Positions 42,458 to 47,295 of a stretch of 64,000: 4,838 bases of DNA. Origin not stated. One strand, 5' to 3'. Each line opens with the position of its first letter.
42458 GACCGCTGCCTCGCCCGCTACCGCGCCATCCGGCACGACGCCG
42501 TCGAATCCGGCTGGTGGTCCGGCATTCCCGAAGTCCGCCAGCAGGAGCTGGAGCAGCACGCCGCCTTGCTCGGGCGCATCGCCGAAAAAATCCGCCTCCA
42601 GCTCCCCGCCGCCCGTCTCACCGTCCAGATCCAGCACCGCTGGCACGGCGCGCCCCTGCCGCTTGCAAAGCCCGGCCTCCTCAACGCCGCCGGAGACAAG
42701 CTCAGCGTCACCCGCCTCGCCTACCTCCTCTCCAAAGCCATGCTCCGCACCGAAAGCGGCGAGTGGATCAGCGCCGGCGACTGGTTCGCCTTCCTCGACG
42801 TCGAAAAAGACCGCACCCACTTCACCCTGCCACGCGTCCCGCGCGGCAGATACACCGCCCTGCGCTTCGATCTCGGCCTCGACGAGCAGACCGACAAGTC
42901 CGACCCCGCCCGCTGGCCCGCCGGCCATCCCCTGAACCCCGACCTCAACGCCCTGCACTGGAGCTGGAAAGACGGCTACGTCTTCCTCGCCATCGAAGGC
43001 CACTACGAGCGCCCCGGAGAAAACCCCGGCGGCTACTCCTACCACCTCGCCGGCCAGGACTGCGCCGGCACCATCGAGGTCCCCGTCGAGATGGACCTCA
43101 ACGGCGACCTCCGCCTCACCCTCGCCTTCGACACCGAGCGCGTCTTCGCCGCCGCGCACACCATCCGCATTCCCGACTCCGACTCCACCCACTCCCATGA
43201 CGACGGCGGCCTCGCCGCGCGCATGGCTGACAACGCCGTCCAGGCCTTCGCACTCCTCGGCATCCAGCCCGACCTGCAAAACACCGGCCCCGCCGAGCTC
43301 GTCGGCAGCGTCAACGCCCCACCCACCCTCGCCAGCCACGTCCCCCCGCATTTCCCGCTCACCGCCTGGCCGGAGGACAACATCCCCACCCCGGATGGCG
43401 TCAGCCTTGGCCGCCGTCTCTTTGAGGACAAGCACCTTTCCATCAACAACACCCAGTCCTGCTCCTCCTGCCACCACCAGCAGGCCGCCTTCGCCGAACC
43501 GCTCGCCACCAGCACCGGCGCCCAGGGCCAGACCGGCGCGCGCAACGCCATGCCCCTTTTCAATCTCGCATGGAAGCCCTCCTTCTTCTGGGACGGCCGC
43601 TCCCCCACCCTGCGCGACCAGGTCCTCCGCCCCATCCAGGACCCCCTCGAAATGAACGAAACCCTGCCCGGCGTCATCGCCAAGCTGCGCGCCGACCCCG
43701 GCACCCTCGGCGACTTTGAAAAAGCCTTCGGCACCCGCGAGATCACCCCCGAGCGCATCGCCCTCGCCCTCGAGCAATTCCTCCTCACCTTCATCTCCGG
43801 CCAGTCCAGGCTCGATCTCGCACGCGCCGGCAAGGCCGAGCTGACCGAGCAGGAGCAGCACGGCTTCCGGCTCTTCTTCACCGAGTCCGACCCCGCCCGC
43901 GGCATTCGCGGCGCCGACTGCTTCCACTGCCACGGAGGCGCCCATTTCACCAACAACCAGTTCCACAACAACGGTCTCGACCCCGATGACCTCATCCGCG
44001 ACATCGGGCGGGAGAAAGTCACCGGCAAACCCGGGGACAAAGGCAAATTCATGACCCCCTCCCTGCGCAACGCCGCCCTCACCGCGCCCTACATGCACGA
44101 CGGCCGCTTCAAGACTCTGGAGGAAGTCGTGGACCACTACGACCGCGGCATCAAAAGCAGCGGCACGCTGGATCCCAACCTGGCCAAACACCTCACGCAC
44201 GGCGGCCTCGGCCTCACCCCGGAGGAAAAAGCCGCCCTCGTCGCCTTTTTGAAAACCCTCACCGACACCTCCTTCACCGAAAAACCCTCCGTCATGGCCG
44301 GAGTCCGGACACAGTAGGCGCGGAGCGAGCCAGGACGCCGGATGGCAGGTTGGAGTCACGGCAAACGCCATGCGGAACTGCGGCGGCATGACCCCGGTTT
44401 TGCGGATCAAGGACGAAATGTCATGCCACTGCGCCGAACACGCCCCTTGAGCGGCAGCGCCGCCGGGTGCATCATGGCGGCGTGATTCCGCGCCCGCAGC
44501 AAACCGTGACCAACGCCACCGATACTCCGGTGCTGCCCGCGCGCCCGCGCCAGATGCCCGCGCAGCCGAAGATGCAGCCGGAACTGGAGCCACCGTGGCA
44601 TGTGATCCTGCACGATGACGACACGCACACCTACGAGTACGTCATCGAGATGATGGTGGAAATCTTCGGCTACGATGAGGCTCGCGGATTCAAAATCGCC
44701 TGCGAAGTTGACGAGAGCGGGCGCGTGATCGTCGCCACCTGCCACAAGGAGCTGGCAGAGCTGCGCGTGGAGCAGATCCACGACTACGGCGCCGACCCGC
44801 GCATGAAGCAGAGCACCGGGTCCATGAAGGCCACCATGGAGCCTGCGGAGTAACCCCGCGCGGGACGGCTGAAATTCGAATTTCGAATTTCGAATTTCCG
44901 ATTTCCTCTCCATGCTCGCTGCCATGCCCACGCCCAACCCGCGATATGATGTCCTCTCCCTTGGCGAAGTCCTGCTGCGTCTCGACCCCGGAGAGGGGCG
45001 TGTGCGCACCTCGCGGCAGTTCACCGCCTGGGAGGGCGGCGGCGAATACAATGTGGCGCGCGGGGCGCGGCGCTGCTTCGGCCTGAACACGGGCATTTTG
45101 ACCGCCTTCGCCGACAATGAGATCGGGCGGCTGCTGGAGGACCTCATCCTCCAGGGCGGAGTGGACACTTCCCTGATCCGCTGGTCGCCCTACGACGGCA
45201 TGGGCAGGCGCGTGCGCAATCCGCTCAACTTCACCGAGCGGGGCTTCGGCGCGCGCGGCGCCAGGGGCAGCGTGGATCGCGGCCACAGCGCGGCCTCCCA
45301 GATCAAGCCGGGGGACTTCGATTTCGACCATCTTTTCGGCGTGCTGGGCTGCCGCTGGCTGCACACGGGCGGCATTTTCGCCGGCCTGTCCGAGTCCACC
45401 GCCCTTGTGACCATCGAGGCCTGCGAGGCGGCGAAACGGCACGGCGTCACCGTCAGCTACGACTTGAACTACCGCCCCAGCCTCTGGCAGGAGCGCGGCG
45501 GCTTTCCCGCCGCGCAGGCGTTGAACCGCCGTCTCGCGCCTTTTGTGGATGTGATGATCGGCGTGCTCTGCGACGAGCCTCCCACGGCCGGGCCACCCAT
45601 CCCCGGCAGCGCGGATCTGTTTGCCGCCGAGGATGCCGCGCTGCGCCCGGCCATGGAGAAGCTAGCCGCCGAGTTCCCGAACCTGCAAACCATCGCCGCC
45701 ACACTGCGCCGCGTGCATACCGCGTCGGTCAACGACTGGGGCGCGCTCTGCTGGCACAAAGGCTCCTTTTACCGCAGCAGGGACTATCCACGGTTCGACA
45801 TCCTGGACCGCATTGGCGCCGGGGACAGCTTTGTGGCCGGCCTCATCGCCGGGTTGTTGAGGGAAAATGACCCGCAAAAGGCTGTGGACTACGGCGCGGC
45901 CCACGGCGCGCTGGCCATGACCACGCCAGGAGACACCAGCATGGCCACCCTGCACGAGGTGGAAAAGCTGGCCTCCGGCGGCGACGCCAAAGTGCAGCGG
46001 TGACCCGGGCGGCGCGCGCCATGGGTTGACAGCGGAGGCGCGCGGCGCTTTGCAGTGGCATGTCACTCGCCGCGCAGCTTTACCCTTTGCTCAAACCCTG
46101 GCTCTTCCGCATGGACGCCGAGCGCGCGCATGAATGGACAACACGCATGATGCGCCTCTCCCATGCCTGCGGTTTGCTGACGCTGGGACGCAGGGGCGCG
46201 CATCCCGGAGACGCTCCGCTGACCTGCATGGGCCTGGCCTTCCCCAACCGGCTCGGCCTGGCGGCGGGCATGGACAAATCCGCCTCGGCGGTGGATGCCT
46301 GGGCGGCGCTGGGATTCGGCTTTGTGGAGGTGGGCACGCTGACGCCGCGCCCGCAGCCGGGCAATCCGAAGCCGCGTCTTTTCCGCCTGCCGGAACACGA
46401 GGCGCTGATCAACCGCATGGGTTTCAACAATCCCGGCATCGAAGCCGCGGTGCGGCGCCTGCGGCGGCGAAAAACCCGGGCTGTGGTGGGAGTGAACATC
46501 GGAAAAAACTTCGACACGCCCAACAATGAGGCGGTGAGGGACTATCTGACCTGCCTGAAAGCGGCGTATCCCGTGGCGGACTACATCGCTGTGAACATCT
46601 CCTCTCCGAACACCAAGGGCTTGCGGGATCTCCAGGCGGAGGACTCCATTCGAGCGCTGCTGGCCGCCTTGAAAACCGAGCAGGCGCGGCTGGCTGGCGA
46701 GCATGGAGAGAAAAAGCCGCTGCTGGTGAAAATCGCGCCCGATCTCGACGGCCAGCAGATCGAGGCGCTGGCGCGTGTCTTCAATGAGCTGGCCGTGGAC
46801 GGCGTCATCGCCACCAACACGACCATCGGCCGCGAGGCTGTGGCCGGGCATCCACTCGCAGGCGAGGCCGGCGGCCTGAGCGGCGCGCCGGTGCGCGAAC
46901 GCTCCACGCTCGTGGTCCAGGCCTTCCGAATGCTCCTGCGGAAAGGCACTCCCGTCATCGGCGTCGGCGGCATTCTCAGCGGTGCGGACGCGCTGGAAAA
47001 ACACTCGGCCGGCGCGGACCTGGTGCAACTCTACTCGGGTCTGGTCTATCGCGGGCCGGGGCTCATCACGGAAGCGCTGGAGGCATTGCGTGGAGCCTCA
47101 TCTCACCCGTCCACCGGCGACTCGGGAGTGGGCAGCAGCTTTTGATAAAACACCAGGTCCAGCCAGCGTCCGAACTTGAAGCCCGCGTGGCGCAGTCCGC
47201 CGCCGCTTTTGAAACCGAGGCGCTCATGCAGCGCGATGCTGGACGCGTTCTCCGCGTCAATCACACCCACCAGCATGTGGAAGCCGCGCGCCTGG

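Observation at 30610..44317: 13-gene type IV filament (T4P/T2SS-like) operon fused without a break to an ABC transporter and an MbnP-MbnH-like protein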

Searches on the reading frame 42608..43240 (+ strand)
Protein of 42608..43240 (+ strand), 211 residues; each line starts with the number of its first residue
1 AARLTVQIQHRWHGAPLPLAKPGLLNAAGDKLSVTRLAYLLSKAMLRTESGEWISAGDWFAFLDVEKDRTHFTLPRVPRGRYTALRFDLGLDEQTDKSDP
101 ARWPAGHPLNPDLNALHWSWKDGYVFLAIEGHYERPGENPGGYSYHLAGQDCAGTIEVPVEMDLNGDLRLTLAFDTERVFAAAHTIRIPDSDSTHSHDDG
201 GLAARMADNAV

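Call 68: search_solved_structures(query=window:42608-43240:+, max_evalue=10, show_alignments=2)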
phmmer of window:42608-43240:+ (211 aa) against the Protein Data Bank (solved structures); distinct sequences matched with E-value up to 10: 1.
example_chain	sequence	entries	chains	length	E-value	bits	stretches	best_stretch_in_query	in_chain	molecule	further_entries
6dao_B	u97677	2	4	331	0.97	12.4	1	44-116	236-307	Trans-O-hydroxybenzylidenepyruvate hydratase-aldolase | Trans-ohydrobenzylidenepyruvate hydratase aldolase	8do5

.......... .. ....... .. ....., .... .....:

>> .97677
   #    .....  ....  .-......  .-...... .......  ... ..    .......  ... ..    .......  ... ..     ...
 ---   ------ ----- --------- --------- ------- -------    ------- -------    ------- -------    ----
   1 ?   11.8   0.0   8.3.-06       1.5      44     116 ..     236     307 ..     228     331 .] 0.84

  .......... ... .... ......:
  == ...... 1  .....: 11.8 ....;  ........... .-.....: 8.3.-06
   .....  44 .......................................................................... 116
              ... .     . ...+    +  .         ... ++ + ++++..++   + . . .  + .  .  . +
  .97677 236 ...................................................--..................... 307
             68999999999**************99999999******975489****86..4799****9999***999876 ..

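Call 71: search_solved_structures(query=A8, max_evalue=1, show_alignments=2)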
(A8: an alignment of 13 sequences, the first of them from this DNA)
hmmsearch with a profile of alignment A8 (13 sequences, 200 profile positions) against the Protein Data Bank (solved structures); distinct sequences matched with E-value up to 1: 1.
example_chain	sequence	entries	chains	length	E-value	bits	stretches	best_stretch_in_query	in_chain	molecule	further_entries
7l6g_A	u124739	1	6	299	0.19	14.4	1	69-130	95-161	Metallo-mystery pair system four-Cys motif protein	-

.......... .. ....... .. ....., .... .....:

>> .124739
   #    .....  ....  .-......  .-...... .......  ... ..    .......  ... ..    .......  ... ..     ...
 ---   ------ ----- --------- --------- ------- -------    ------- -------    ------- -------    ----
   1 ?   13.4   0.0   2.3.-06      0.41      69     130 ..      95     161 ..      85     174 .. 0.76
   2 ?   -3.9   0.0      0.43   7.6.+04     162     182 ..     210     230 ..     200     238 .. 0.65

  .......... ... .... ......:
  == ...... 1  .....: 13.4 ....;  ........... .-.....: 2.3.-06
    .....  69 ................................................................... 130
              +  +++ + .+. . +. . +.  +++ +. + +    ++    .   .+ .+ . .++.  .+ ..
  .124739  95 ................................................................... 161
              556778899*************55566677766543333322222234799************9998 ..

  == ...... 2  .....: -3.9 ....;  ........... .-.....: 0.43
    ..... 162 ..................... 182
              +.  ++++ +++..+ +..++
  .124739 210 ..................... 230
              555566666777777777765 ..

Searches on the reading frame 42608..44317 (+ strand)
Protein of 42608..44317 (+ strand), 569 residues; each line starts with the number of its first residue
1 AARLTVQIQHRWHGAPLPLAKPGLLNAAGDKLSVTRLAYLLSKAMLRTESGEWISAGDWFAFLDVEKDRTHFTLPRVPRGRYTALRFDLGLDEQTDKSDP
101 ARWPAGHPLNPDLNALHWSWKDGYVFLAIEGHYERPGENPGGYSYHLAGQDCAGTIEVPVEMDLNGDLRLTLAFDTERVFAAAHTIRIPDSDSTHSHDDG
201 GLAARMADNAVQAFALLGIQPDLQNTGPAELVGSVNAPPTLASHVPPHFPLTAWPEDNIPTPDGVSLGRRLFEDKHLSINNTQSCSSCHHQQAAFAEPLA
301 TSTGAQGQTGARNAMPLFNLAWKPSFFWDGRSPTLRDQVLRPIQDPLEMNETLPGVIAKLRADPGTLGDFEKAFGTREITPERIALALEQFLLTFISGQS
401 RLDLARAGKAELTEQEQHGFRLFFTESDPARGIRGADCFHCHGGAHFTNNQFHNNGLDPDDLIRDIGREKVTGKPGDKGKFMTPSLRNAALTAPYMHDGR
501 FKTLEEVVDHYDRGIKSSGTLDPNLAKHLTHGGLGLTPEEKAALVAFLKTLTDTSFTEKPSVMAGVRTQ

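Call 67: search_solved_structures(query=window:42608-44317:+, max_evalue=0.00001, show_alignments=3)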
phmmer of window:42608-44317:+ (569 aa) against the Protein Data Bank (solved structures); distinct sequences matched with E-value up to 0.00001: 29.
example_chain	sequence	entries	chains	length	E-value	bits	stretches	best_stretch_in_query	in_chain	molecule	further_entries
6e1c_A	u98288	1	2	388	7.2e-49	170.1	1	240-561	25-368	Di-heme enzyme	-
1iqc_A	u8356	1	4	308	3.7e-34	121.6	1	262-512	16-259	di-heme peroxidase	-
4aao_A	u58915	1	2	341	1.9e-33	119.2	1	256-508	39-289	CYTOCHROME C551 PEROXIDASE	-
4aal_A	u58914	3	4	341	3.5e-33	118.3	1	256-508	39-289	CYTOCHROME C551 PEROXIDASE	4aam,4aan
1zzh_A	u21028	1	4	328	1.1e-32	116.7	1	255-531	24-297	cytochrome c peroxidase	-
3hq9_A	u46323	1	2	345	1.5e-32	116.3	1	257-509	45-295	Cytochrome c551 peroxidase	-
3hq8_A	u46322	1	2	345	3.8e-32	114.9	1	257-509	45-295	Cytochrome c551 peroxidase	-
9qdt_A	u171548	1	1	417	1.3e-31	113.1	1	252-508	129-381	Probable cytochrome c peroxidase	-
3hq6_A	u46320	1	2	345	1.9e-31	112.6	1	257-509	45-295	Cytochrome c551 peroxidase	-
3o5c_A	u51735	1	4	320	4.4e-31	111.4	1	257-509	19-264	Cytochrome c551 peroxidase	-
2c1u_A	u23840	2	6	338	8.6e-31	110.4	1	258-509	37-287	DI-HAEM CYTOCHROME C PEROXIDASE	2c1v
3hq7_A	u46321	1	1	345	9.4e-31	110.3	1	257-509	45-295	Cytochrome c551 peroxidase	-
1nml_A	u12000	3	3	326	4.4e-30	108.1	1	257-509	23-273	di-haem cytochrome c peroxidase | Cytochrome c peroxidase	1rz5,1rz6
6qkn_A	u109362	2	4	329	1.4e-28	103.2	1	261-508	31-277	Cytochrome-c peroxidase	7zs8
6fu3_A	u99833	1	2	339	1.5e-28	103.1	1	261-508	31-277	Protein CcpR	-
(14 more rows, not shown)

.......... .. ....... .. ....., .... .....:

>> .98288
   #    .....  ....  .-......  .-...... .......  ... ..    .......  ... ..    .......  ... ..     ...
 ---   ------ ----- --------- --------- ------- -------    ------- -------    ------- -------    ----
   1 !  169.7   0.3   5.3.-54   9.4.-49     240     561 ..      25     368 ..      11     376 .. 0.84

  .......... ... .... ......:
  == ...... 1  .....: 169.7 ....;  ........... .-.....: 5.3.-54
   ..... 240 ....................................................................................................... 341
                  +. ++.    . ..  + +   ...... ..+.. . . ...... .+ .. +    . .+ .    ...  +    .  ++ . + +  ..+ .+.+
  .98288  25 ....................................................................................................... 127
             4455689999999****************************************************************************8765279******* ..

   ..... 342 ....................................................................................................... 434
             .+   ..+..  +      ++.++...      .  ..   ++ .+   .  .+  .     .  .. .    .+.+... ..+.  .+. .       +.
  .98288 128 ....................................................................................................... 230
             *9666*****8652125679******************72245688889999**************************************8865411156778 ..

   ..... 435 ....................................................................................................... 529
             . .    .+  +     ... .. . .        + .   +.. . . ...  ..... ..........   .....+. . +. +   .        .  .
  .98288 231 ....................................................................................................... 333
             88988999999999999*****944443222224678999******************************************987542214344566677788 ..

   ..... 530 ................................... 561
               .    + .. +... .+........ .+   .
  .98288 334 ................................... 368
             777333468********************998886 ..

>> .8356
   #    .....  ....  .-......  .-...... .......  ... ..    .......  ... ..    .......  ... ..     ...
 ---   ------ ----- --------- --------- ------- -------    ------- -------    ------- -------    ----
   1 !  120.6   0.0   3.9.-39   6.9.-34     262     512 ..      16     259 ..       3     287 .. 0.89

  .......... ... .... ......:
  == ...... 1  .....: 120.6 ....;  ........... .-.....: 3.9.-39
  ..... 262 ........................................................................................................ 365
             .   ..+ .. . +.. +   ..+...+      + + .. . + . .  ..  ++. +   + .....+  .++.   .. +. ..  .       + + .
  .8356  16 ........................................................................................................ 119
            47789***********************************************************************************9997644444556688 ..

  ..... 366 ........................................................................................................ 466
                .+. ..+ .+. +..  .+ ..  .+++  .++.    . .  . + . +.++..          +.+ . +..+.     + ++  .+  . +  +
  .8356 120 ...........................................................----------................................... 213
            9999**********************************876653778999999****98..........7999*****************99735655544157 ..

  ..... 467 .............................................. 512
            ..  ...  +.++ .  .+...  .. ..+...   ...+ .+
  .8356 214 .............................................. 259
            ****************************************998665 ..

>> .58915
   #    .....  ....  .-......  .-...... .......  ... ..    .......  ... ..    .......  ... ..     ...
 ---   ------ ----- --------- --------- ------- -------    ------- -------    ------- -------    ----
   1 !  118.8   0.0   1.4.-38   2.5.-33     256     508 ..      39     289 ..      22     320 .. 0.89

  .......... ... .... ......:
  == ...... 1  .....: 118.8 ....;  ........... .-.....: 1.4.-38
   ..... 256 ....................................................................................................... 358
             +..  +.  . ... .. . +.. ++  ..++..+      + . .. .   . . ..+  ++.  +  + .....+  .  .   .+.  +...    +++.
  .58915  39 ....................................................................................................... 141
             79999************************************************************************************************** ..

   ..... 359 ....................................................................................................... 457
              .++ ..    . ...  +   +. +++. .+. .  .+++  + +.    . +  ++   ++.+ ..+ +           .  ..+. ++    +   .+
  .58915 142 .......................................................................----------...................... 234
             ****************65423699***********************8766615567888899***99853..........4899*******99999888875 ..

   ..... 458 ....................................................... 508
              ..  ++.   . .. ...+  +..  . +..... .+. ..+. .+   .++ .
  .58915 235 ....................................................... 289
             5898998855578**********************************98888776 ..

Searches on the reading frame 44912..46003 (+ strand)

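Call 10: search_protein_families(library=ncbifam, max_evalue=0.01, proteins=[window:44912-46003:+])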
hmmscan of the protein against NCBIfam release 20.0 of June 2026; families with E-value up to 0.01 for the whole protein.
window:44912-46003:+ (363 aa): 21 families
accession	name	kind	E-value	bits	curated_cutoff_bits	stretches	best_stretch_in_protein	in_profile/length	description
NF041633.1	trifunc_aldol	exception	1.9e-67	228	700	1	11-363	241-580/580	KHG/KDPG aldolase/sugar kinase fusion protein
NF041332.1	KDG_KDGal_kin_Halo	equivalog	1.9e-39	136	440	1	13-362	3-319/320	bifunctional 2-dehydro-3-deoxygluconokinase/2-dehydro-3-deoxygalactonokinase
TIGR04382.1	myo_inos_iolC_N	equivalog_domain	3.6e-26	92.1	300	1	12-353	2-308/309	5-dehydro-2-deoxygluconokinase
NF040938.1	KDG_KDGal_kin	equivalog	7.7e-20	71.2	400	2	15-216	2-188/305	bifunctional 2-dehydro-3-deoxygluconokinase/2-dehydro-3-deoxygalactonokinase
NF047869.1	myo_kin_aldol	exception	6.1e-15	54.6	600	2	12-193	7-178/586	bifunctional 5-dehydro-2-deoxygluconokinase/5-dehydro-2-deoxyphosphogluconate aldolase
NF007321.0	PRK09813.1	equivalog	4.6e-13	49.3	247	1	258-337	178-256/261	fructoselysine 6-kinase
NF006957.1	PRK09434.1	equivalog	3.1e-12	46.6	450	2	39-196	24-167/302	fructokinase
NF053626.1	RibKinHalex1628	equivalog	1.1e-10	41.5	330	1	295-353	230-290/293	ATP-dependent ribose-1-phosphate kinase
TIGR03168.1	1-PFK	subfamily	1.7e-10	40.3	216.4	1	271-354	218-299/305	hexose kinase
TIGR03828.1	pfkB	equivalog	7e-10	38.4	292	1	271-354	218-299/305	1-phosphofructokinase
NF049991.1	TagKinase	equivalog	1.4e-07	30.6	420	1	296-350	256-311/321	tagatose kinase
NF052444.1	DhDoxglucKinKdgK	equivalog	3.7e-07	29.8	400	1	154-196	133-176/303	2-dehydro-3-deoxygluconokinase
NF041134.1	R1P_kin_Thcocales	equivalog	6.4e-07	29.1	500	1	255-354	182-282/291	ADP-dependent ribose-1-phosphate kinase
TIGR02152.1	D_ribokin_bact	equivalog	1.7e-06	27.6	299.65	1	294-351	239-297/298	ribokinase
NF007068.0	PRK09513.1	equivalog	7.7e-06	25.3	432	1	274-337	225-287/312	1-phosphofructokinase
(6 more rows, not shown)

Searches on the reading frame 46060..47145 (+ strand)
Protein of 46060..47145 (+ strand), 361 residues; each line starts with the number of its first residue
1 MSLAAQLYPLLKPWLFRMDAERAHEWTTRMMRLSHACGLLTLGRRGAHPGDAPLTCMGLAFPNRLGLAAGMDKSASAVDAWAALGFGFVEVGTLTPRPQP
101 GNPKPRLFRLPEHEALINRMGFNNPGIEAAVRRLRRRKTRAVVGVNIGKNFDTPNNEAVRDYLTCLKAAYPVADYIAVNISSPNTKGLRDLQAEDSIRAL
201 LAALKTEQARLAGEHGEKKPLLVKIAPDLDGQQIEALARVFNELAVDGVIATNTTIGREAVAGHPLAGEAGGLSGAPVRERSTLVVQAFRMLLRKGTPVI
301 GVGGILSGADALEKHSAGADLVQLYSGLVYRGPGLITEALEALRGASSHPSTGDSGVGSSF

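Call 10: search_protein_families(library=ncbifam, max_evalue=0.01, proteins=[window:46060-47145:+])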
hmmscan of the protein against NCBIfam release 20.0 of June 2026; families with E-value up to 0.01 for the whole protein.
window:46060-47145:+ (361 aa): 15 families
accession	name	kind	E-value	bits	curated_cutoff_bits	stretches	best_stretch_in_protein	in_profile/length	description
NF003646.0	PRK05286.1-4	equivalog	5.3e-145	482.5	457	1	7-345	2-338/341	quinone-dependent dihydroorotate dehydrogenase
NF003652.0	PRK05286.2-5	equivalog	7.1e-128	426.7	267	1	7-345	3-342/353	quinone-dependent dihydroorotate dehydrogenase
NF003644.0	PRK05286.1-1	equivalog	6.7e-121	403.5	418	1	7-341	2-334/336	quinone-dependent dihydroorotate dehydrogenase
TIGR01036.1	pyrD_sub2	equivalog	2.8e-120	401.3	200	1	8-343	1-335/356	dihydroorotate dehydrogenase (quinone)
NF003645.0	PRK05286.1-2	equivalog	2.4e-114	381.9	366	1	7-343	5-335/359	quinone-dependent dihydroorotate dehydrogenase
NF003648.0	PRK05286.2-1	equivalog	2.5e-107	358.9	433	1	6-339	2-332/360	quinone-dependent dihydroorotate dehydrogenase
NF003650.0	PRK05286.2-3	equivalog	2.3e-97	326.4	477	1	56-344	77-370/393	quinone-dependent dihydroorotate dehydrogenase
NF003651.0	PRK05286.2-4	equivalog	5.9e-96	321.3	448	1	55-344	65-357/377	quinone-dependent dihydroorotate dehydrogenase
NF003649.0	PRK05286.2-2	equivalog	9.9e-84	281.3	505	1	8-342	3-329/351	quinone-dependent dihydroorotate dehydrogenase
NF003647.0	PRK05286.1-5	equivalog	3.4e-67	226.8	619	1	7-337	1-328/354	quinone-dependent dihydroorotate dehydrogenase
TIGR01037.2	pyrD_sub1_fam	subfamily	1.3e-25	90.1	270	1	57-339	6-276/300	dihydroorotate dehydrogenase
NF005574.0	PRK07259.1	equivalog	1e-23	83.7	269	1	56-343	9-283/304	dihydroorotate dehydrogenase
NF041011.1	dihydoor_dh_Arch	equivalog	4.9e-20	71.8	330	1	74-343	22-269/289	dihydroorotate dehydrogenase PyrD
NF002702.0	PRK02506.1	equivalog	6e-18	65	301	1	92-335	45-282/313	dihydroorotate oxidase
NF006183.0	PRK08318.1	equivalog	5.2e-05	22.2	335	1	173-343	127-300/422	NAD-dependent dihydropyrimidine dehydrogenase subunit PreA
